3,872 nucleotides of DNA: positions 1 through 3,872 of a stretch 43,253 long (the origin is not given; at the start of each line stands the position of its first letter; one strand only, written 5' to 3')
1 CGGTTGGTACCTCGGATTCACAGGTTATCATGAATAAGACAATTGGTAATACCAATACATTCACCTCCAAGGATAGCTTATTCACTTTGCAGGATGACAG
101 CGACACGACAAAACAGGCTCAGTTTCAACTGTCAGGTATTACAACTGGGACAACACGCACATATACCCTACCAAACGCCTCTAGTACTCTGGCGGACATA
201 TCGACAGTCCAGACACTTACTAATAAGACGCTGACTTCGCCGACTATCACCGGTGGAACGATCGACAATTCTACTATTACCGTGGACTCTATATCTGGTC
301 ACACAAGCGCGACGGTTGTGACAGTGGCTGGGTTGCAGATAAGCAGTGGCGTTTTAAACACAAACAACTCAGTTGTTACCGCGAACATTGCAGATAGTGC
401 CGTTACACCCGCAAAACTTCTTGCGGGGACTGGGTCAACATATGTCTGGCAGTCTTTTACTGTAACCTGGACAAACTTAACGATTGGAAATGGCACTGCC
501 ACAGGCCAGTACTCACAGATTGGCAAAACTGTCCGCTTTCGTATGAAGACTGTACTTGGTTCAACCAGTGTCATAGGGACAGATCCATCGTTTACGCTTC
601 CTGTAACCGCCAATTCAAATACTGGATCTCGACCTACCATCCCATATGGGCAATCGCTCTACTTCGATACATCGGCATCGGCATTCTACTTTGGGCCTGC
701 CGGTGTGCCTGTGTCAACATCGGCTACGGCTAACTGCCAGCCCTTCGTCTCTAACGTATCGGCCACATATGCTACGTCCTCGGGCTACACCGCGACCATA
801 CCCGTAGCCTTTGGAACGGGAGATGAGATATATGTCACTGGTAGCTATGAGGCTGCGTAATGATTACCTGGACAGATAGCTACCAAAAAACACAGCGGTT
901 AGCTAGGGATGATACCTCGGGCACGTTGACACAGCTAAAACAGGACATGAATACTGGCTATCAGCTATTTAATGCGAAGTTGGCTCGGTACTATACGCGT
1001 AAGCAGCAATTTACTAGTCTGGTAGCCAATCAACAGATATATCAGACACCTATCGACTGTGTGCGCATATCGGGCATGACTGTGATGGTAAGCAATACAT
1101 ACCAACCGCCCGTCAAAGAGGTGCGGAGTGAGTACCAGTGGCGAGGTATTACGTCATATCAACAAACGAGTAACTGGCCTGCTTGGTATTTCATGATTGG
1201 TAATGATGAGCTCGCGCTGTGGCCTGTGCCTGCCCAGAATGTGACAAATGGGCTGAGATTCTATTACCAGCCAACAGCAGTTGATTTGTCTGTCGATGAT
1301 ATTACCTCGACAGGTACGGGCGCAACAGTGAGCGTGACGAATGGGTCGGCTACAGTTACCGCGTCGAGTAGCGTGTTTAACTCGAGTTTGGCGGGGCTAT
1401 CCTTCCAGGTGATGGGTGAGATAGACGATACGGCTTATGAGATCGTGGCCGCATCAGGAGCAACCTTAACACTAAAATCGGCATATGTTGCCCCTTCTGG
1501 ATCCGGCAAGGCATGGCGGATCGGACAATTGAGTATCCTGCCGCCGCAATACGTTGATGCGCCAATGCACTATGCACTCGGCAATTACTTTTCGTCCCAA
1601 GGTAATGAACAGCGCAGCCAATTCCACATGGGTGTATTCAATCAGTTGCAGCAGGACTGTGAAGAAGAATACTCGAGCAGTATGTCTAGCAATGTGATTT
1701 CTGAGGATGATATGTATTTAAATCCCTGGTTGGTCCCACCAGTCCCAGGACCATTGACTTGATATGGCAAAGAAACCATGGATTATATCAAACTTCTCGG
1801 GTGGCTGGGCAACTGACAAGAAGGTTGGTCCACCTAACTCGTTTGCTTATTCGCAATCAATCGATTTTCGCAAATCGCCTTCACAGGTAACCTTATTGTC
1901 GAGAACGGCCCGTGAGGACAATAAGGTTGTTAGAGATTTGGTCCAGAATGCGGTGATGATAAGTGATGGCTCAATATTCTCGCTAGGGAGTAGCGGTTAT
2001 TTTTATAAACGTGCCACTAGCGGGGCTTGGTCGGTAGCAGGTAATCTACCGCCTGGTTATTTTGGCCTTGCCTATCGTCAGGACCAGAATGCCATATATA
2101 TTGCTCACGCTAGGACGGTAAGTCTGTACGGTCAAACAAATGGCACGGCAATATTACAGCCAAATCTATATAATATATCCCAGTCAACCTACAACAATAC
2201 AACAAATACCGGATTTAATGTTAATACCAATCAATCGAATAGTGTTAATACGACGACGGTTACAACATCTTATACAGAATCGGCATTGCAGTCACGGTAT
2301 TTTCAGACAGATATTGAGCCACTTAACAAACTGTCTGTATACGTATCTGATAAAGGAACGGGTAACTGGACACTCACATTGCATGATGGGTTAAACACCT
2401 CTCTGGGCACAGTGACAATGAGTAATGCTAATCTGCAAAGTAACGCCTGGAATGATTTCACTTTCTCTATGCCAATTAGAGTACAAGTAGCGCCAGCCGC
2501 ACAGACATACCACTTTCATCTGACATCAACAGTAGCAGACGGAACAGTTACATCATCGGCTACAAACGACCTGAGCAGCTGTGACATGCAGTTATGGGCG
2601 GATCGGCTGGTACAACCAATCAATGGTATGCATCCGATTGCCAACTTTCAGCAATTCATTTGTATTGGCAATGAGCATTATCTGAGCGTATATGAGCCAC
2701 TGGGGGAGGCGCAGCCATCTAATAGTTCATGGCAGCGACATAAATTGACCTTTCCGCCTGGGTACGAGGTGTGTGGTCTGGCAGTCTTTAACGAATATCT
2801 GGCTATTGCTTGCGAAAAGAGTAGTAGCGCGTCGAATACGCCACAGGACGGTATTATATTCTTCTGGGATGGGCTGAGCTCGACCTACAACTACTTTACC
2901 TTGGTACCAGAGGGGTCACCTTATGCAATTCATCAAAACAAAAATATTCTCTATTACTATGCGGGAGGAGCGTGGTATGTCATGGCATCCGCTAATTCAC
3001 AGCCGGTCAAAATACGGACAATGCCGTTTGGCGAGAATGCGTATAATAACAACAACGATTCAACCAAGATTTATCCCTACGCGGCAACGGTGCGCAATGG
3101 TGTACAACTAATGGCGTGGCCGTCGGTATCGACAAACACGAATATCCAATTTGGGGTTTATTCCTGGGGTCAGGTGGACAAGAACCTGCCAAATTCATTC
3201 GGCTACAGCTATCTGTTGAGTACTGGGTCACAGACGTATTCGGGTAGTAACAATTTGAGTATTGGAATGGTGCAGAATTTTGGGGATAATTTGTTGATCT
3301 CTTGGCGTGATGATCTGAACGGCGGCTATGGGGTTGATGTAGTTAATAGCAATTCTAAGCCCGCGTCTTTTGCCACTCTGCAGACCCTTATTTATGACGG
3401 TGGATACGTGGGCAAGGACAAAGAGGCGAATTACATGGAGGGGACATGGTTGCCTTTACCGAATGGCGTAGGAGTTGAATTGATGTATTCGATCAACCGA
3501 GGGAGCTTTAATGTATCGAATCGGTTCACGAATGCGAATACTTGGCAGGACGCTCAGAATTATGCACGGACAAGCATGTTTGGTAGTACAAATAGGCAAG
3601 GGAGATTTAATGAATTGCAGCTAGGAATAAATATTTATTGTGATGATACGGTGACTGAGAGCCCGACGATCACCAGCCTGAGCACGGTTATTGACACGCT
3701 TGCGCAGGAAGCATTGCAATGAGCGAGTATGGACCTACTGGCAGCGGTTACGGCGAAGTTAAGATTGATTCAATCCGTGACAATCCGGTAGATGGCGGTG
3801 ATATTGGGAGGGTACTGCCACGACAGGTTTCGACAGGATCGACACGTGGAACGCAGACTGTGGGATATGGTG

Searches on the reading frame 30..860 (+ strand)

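Call 40: search_protein_families(library=phrogs, proteins=[window:30-860:+], max_evalue=0.01)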
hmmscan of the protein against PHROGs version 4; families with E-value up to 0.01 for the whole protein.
window:30-860:+ (276 aa): 3 families
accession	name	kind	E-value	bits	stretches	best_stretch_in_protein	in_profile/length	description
phrog_13925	-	unknown function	2.5e-13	50.4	1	13-150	118-256/640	-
phrog_25093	-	unknown function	1.4e-08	35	1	20-125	228-335/564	-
phrog_692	-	head and packaging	0.00022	21.4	1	8-68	124-187/440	virion structural protein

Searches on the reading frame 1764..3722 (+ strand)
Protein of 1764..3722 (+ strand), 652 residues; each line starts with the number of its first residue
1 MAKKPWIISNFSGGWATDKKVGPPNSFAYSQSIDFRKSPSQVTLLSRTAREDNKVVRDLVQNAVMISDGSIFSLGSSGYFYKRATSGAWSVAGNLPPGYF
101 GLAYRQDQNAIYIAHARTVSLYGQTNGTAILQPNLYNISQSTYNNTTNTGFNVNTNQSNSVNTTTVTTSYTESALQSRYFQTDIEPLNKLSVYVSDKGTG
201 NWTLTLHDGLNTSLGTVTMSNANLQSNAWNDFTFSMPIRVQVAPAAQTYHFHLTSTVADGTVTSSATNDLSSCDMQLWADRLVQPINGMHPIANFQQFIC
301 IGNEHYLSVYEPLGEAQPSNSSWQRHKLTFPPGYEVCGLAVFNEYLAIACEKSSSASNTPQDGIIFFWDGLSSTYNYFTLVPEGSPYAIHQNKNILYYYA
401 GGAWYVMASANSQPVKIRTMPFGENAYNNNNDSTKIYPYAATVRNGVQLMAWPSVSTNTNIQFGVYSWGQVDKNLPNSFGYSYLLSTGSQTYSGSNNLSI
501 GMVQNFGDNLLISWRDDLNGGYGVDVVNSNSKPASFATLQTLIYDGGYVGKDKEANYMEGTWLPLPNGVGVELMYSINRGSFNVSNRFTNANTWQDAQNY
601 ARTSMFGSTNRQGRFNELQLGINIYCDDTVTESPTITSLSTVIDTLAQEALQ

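Call 12: search_protein_families(library=phrogs, proteins=[window:1764-3722:+])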
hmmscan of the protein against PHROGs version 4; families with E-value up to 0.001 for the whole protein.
window:1764-3722:+ (652 aa): 0 families

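Call 13: search_protein_families(library=pfam, proteins=[window:1764-3722:+])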
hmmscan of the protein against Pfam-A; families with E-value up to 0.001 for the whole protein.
window:1764-3722:+ (652 aa): 0 families

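Call 33: find_related_loci(query=window:1764-3722:+, collection=viral_contigs, flank=10000)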
Query window:1764-3722:+ (652 aa) in viral_contigs; peptide patterns used: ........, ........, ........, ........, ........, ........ (x = any residue, [..] = any of these).
10 stretches matched a pattern; 8 encode a relative of the query (tblastn E <= 1e-3); 8 distinct loci.
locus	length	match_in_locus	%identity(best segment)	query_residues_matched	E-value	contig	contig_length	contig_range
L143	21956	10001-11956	85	1-652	0e+0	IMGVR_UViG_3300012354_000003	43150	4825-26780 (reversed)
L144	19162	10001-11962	72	1-652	0e+0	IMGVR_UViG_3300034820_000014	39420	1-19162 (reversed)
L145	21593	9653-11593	58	1-652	0e+0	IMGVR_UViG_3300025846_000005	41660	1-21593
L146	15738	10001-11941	58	1-652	0e+0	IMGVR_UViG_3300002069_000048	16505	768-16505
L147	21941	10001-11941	58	10-651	0e+0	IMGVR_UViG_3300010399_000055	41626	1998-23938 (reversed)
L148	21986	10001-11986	53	1-651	0e+0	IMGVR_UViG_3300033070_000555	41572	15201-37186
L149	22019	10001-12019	57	1-651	0e+0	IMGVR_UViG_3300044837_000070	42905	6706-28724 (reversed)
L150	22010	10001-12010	44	1-652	2e-170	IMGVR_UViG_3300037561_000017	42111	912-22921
